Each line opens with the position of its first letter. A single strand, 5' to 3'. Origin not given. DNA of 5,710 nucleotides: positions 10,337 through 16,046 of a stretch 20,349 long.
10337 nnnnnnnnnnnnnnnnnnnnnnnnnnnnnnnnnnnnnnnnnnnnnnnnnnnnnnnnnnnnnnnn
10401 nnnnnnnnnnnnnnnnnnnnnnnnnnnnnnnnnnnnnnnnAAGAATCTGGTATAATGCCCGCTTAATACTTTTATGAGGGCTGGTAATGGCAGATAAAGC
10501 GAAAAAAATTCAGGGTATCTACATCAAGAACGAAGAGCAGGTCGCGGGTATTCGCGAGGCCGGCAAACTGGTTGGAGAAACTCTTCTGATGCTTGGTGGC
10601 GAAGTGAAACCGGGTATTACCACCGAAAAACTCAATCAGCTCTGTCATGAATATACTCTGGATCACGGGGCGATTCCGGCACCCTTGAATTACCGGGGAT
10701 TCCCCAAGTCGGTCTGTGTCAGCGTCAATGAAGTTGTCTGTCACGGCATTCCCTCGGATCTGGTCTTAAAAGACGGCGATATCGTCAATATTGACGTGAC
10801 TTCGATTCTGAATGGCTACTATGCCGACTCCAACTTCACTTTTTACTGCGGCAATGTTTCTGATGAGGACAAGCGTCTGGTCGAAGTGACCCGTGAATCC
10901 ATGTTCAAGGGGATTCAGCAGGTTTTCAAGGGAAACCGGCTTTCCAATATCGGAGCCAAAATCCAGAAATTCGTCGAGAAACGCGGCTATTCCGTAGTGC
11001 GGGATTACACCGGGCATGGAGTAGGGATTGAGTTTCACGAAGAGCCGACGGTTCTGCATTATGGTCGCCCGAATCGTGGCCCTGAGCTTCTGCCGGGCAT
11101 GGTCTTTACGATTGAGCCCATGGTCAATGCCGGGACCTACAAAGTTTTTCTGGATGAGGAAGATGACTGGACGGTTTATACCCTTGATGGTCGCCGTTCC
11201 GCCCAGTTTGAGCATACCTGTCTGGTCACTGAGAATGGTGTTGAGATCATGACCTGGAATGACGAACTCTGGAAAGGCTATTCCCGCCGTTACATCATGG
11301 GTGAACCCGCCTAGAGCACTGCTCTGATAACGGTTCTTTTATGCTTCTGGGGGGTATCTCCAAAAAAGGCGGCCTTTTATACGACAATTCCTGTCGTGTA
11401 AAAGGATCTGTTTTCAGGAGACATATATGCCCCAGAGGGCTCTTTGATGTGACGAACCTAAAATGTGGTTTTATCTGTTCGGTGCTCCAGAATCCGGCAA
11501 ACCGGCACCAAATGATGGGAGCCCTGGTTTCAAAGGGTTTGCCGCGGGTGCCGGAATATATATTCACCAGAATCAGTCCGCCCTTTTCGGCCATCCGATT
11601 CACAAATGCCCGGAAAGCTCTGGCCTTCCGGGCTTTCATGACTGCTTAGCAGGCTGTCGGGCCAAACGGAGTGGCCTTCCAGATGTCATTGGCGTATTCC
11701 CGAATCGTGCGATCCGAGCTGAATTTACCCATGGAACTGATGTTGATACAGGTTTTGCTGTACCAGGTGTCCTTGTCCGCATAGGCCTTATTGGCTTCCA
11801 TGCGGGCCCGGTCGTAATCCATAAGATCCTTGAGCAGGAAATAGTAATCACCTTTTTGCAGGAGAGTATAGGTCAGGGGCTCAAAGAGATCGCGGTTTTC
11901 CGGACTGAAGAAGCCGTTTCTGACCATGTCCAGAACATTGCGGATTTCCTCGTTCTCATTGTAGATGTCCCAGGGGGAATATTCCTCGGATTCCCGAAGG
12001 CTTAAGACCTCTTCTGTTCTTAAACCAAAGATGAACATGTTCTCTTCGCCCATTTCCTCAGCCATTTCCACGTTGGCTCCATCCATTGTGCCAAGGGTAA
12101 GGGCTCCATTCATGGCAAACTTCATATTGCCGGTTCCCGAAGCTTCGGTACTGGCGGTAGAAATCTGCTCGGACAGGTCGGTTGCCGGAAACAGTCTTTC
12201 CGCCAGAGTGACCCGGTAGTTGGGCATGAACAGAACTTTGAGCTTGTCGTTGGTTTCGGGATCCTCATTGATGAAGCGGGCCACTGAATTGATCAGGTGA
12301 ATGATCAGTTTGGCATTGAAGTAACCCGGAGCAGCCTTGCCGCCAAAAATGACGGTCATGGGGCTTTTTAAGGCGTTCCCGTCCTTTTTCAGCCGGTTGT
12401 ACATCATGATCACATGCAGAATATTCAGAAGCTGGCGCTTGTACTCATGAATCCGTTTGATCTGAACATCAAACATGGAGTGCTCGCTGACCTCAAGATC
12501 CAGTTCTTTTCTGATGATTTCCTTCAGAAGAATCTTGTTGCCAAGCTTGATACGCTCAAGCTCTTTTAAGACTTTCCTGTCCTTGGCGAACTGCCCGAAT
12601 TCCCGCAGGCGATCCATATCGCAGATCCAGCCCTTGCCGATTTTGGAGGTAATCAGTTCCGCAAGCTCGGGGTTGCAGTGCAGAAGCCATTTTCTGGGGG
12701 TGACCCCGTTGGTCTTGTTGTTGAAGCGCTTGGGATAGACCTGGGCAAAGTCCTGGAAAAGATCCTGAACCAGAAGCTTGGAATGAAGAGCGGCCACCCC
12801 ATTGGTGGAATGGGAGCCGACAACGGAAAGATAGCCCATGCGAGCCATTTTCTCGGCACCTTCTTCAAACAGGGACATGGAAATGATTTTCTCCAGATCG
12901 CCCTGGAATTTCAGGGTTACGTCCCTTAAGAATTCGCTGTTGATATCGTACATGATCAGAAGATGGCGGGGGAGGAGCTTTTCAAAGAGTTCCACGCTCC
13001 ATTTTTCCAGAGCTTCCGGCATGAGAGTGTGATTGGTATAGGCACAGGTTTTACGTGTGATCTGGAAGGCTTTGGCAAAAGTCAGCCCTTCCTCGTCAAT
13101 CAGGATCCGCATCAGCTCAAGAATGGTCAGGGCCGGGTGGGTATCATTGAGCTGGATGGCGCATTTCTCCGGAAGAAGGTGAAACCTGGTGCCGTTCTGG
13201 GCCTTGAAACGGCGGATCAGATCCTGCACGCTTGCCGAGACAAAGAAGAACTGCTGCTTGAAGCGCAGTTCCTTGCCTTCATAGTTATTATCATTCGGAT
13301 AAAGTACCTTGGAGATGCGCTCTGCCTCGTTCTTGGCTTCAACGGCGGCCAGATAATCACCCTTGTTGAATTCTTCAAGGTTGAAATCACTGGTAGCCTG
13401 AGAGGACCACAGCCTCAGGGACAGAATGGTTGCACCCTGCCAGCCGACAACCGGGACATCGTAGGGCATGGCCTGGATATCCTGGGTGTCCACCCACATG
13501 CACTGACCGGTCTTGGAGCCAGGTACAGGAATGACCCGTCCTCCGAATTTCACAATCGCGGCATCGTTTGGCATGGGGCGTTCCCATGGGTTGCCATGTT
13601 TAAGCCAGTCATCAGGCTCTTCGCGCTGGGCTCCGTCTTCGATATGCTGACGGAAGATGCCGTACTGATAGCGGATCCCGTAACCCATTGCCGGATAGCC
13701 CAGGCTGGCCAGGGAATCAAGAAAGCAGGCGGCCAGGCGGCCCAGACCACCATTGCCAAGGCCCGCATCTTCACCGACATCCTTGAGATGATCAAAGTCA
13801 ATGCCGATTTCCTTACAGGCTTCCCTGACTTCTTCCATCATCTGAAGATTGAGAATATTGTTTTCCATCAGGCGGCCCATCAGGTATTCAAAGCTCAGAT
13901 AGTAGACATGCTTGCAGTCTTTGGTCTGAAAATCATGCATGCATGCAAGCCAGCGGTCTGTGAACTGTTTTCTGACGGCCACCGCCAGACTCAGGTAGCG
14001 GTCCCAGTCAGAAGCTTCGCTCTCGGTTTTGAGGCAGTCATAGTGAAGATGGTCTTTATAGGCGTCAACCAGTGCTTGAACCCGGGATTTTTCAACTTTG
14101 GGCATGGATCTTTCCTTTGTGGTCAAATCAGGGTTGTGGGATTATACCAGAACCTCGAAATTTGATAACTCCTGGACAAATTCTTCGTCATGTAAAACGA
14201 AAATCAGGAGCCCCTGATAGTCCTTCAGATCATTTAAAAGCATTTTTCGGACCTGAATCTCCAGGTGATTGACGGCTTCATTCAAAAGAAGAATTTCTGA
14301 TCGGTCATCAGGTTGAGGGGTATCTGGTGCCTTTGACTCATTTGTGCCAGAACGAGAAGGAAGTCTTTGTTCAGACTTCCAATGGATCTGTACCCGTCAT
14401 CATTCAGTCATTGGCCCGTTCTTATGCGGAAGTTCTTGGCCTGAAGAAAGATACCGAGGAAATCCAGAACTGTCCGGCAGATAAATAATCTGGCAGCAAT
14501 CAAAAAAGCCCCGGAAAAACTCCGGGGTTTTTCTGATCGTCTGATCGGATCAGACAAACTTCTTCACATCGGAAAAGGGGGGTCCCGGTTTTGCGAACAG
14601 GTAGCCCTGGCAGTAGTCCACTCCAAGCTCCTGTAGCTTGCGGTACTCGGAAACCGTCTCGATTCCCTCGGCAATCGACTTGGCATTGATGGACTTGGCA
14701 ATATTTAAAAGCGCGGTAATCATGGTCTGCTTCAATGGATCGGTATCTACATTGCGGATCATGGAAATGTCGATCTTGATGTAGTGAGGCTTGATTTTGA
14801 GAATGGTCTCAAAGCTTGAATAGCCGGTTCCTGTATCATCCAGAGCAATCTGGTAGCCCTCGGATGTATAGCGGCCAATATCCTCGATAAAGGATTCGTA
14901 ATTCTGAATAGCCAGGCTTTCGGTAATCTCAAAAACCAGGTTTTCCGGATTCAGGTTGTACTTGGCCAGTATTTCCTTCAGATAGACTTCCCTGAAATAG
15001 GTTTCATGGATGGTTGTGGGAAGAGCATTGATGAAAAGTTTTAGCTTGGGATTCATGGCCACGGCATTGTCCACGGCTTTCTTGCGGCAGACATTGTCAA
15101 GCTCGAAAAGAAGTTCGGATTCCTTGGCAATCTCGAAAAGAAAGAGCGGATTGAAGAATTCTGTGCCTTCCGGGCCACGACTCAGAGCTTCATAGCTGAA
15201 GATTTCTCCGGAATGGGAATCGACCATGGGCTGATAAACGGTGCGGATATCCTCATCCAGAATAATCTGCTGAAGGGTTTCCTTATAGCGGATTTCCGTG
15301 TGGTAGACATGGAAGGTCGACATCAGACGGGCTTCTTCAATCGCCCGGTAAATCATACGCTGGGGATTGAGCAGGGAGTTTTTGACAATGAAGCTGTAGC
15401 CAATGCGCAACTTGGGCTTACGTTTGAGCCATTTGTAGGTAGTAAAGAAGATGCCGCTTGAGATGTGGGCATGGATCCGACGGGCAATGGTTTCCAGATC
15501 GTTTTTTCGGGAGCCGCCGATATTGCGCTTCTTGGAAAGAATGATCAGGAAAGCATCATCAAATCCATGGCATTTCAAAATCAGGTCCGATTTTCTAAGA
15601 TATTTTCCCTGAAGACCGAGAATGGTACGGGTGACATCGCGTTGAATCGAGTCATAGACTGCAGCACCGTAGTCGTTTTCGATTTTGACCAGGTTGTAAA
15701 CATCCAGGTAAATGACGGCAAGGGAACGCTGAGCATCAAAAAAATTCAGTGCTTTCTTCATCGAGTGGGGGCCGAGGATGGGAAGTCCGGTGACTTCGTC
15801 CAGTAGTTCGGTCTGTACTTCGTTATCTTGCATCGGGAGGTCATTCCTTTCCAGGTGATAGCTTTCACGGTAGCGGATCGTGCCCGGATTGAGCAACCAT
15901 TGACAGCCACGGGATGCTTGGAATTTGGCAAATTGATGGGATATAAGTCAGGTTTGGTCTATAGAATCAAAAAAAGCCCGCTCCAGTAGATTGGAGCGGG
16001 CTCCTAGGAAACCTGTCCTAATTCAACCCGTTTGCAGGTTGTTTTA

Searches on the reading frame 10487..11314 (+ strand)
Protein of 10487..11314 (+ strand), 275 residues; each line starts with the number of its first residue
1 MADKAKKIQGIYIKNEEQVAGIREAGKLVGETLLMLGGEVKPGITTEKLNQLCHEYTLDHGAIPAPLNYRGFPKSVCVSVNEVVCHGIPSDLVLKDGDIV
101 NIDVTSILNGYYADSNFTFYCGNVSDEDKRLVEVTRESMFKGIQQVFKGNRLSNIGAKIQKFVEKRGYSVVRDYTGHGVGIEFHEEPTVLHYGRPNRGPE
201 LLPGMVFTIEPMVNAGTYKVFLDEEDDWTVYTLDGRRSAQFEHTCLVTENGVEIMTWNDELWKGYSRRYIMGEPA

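Call 14: search_protein_families(library=pfam, proteins=[window:10487-11314:+], max_evalue=0.00001)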
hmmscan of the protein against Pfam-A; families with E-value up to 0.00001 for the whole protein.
window:10487-11314:+ (275 aa): 1 family
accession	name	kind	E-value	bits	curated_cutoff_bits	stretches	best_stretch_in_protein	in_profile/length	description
PF00557.29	Peptidase_M24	-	5e-55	186.9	23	1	21-249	2-208/208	Metallopeptidase family M24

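Call 17: find_encoding_contigs(protein=window:10487-11314:+, flank=10000, max_places=4)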
Protein window:10487-11314:+ (275 aa): no gene with exactly this product is on record in the collection.

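Call 49: list_cluster_members(proteins=[window:10487-11314:+, window:16771-17883:-, window:17917-18927:-, window:1590-2057:+, window:1222-1593:+, window:161-1159:+, window:2482-3759:+, window:3756-4955:-, window:11646-14126:-, window:14550-15896:-])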
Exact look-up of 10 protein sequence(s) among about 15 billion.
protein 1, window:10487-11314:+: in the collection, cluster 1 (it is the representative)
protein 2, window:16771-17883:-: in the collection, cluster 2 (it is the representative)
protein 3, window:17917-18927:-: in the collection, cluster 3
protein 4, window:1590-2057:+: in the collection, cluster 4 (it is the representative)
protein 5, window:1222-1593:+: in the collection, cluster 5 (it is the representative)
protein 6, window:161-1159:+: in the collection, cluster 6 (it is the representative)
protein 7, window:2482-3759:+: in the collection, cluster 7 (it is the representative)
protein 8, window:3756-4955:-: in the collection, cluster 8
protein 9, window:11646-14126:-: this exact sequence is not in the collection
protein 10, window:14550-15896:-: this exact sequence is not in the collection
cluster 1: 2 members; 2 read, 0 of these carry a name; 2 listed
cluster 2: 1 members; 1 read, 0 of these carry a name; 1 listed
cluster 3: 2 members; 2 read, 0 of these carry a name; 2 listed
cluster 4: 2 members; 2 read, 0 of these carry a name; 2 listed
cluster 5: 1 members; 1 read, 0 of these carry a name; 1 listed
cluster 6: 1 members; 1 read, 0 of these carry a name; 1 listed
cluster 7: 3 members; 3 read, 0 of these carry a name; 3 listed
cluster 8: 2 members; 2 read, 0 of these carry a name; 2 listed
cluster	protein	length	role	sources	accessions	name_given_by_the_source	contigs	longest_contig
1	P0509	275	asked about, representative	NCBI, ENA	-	-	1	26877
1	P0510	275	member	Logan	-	-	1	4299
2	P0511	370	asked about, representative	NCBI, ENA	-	-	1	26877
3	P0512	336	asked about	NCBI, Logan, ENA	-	-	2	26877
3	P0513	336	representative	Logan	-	-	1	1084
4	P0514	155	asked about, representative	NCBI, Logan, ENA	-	-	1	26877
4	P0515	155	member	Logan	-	-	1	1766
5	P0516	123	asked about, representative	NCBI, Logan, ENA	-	-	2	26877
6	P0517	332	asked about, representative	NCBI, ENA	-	-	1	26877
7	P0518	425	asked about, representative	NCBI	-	-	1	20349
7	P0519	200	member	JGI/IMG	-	-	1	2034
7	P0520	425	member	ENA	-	-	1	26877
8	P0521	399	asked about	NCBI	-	-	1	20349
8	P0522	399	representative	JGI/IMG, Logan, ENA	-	-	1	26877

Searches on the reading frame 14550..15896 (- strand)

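Call 20: search_protein_families(library=ncbifam, proteins=[window:14550-15896:-], max_evalue=0.00001)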
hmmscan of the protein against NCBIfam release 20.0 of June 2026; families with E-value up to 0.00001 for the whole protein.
window:14550-15896:- (448 aa): 14 families
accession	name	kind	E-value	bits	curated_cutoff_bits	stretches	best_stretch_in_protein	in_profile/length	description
NF007474.0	PRK10060.1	equivalog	1.8e-40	138.8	782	1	33-439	240-646/663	cyclic di-GMP phosphodiesterase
NF052265.1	EAL_dom_RimA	equivalog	5.5e-40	137.2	430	1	213-437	13-233/248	S6 modification regulatory phosphodiesterase RimA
NF052458.1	PhdiestGepA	equivalog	1e-35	123.2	1200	1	204-439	592-833/840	phosphodiesterase GepA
NF053781.1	cdiGMPphdstlr2612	equivalog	1.6e-31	108.9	1600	1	200-440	1012-1258/1268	Tlr1612 family c-di-GMP phosphodiesterase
NF045675.1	PhdiestaseDibA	equivalog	1.2e-29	103.2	980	1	202-439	376-617/623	phosphodiesterase DibA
NF007839.0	PRK10551.1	equivalog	1.8e-28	99.4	461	1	194-439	254-502/518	cyclic di-GMP phosphodiesterase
NF008467.0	PRK11359.1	equivalog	2.3e-28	98.6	857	1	205-438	546-783/800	oxygen-sensing cyclic-di-GMP phosphodiesterase DosP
NF008807.1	PRK11829.1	equivalog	3.9e-24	84.7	733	1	203-437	415-652/670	biofilm formation regulator HmsP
NF052596.1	RR_EAL_PvrR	equivalog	1e-21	77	580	1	195-436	133-378/398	response regulator cyclic di-GMP phosphodiesterase PvrR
NF045673.1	c-di-GMPRcptLapD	equivalog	5.8e-21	74.4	1020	1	54-439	262-646/647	cyclic di-GMP receptor LapD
NF007298.0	PRK09776.1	equivalog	4.1e-20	71.3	1135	1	253-439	911-1098/1111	diguanylate cyclase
NF051476.1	CDiGphdiTpdA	equivalog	8.6e-17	61.1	1000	1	285-435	422-568/570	cyclic di-GMP phosphodiesterase TpdA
NF008281.1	PRK11059.1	equivalog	1.9e-16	59.5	663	1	202-437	395-629/633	RNase E specificity factor CsrD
NF008617.0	PRK11596.1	equivalog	1.5e-10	40.8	190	1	320-439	130-244/255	cyclic-guanylate-specific phosphodiesterase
